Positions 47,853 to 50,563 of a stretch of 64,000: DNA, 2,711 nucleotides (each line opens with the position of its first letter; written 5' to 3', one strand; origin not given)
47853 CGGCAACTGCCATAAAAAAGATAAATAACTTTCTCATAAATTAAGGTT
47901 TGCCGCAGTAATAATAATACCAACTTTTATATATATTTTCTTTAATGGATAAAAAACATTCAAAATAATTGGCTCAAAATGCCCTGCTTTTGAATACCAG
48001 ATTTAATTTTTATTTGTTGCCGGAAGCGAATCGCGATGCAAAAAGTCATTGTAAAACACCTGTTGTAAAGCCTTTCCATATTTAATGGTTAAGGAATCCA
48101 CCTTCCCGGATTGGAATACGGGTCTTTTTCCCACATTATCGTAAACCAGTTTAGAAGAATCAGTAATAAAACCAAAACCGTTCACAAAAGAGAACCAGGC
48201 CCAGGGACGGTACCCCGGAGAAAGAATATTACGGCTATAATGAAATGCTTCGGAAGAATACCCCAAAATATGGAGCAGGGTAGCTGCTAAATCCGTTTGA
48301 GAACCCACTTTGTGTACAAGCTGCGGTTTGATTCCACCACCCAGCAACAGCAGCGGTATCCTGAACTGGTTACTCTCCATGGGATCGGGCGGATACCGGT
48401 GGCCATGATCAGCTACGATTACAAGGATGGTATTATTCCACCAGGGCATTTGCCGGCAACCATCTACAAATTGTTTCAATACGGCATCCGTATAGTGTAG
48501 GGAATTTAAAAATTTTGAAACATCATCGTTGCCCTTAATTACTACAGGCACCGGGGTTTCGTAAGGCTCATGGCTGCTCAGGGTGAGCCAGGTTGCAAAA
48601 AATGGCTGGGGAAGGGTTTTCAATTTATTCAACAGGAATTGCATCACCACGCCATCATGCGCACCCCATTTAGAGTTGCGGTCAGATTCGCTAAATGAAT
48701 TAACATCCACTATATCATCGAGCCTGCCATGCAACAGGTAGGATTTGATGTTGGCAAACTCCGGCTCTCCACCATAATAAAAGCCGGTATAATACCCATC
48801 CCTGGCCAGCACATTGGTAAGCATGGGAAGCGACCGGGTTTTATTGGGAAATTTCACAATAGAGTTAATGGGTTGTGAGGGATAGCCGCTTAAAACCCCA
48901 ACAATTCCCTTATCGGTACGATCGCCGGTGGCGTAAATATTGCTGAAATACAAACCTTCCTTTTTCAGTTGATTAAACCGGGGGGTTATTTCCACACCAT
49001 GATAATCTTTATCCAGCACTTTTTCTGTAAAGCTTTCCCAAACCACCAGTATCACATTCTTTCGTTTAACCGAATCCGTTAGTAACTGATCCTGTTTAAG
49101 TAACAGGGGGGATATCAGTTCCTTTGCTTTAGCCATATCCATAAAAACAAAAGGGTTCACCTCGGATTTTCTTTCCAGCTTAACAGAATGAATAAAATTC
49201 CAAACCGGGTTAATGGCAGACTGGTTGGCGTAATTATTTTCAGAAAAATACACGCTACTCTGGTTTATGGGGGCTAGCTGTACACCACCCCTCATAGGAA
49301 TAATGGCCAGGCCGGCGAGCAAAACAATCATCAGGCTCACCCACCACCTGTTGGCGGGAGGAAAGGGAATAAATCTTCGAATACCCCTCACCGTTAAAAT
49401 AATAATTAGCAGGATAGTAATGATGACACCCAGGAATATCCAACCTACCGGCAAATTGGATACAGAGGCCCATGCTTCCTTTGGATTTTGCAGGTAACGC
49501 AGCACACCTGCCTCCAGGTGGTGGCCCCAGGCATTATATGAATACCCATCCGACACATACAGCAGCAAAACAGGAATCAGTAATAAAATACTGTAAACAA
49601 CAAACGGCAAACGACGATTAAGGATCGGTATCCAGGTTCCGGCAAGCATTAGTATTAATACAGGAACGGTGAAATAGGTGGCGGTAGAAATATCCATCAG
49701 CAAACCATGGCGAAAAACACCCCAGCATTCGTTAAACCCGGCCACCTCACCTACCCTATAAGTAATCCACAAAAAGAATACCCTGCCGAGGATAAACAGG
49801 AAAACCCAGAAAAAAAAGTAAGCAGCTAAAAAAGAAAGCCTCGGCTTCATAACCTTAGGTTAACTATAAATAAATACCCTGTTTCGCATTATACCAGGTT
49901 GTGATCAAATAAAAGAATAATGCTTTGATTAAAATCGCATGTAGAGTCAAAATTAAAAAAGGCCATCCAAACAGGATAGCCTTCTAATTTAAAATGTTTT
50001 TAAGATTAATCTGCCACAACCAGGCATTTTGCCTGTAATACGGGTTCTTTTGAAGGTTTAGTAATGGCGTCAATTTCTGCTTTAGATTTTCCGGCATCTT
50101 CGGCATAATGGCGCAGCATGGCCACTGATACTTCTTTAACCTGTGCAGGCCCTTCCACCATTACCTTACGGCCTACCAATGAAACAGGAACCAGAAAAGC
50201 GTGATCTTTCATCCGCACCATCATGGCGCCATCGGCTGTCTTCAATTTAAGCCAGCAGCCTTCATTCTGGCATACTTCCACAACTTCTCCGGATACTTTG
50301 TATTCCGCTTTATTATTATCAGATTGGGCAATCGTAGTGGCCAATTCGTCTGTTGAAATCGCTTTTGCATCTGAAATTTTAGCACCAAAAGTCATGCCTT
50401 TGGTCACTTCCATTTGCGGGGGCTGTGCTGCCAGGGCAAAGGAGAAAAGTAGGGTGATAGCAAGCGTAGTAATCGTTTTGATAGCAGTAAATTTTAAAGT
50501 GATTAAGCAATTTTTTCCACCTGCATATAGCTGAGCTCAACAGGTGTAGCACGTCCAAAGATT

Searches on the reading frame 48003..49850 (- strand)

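Call 6: search_protein_families(library=pfam, proteins=[window:48003-49850:-], max_evalue=1)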
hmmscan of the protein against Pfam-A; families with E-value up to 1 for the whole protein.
window:48003-49850:- (615 aa): 6 families
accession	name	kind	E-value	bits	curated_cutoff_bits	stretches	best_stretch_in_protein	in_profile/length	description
PF00884.28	Sulfatase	-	1.4e-38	133.3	25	1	264-531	1-301/301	Sulfatase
PF01663.27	Phosphodiest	-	0.0011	19.1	23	1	446-484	183-221/342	Type I phosphodiesterase / nucleotide pyrophosphatase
PF02995.22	DUF229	-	0.016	14.4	25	1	421-487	298-346/496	Protein of unknown function (DUF229)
PF11188.13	DUF2975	-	0.042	14.2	27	1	121-197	9-85/130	Protein of unknown function (DUF2975)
PF01676.23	Metalloenzyme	-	0.089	12.7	24.3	1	443-531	165-250/252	Metalloenzyme superfamily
PF11893.13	DUF3413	-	0.3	10.7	27.1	1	57-154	54-148/248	Domain of unknown function (DUF3413)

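Call 7: search_protein_families(library=ncbifam, proteins=[window:48003-49850:-], max_evalue=1)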
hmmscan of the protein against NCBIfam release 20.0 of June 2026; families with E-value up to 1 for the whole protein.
window:48003-49850:- (615 aa): 15 families
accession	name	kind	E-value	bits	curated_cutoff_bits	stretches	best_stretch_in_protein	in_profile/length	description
NF053595.1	LptchSynLtaSGpos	equivalog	2.7e-27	95.6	970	1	259-573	233-572/626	lipoteichoic acid synthase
NF009027.0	PRK12363.1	equivalog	1.3e-25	90.2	572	1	261-545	154-458/703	phosphoglycerol transferase I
NF038282.1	LapC_YejM_PbgA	exception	2.7e-13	49.1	825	1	258-541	253-515/584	LPS biosynthesis-modulating metalloenzyme YejM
NF003000.0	PRK03776.1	equivalog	7.8e-08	30.8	574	1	262-530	160-446/763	phosphatidylglycerol--membrane-oligosaccharide glycerophosphotransferase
NF028537.1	P_eth_NH2_trans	domain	0.00065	18.3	500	1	60-323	44-285/527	phosphoethanolamine--lipid A transferase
TIGR03417.1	chol_sulfatase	equivalog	0.0015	17.4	433.45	1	449-534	257-349/500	choline-sulfatase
NF010322.0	PRK13759.1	equivalog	0.0018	16.8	481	1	261-355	4-99/486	arylsulfatase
NF033862.2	polymyxin_MCR10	exception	0.0031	16.2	1250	1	444-484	413-453/539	MCR-10 family phosphoethanolamine--lipid A transferase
NF053859.1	polymyxin_MCR13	exception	0.0044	15.9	1250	1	445-484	414-453/541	MCR-13 family phosphoethanolamine--lipid A transferase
NF003766.0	PRK05362.1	equivalog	0.018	13.8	256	1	443-534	299-385/396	phosphopentomutase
NF038075.1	fam_STM4013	hypoth_equivalog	0.026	14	250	1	427-494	182-244/261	STM4013/SEN3800 family hydrolase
NF009049.0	PRK12383.1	equivalog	0.057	12.3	254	1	441-531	303-388/408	phosphopentomutase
NF045661.1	HdlasePehA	equivalog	0.074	11.6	900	0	262-308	1-47/506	phosphoric/sulfuric ester hydrolase PehA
NF033836.1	polymyxin_MCR9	exception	0.14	10.7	1240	1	444-484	413-453/539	MCR-9 family phosphoethanolamine--lipid A transferase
NF033409.0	poly_MCR3_broad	equivalog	0.39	9.2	1075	0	445-484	410-449/535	MCR-3-related phosphoethanolamine--lipid A transferase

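Call 91: search_protein_families(library=padloc, proteins=[window:48003-49850:-], max_evalue=0.01)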
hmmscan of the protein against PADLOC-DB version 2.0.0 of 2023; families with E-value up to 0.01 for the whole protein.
window:48003-49850:- (615 aa): 0 families

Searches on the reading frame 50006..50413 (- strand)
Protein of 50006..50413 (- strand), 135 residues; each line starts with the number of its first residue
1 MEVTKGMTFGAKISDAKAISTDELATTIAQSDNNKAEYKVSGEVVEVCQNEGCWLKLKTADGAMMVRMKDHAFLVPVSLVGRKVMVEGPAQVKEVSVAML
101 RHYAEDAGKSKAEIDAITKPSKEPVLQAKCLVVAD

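Call 6: search_protein_families(library=pfam, proteins=[window:50006-50413:-], max_evalue=1)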
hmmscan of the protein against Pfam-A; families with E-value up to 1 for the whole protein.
window:50006-50413:- (135 aa): 1 family
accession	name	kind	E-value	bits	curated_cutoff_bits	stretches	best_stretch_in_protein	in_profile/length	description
PF16267.10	DUF4920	-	8.1e-28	96.8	25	1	32-111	7-87/87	Domain of unknown function (DUF4920)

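Call 7: search_protein_families(library=ncbifam, proteins=[window:50006-50413:-], max_evalue=1)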
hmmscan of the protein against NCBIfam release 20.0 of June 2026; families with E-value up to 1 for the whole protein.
window:50006-50413:- (135 aa): 0 families
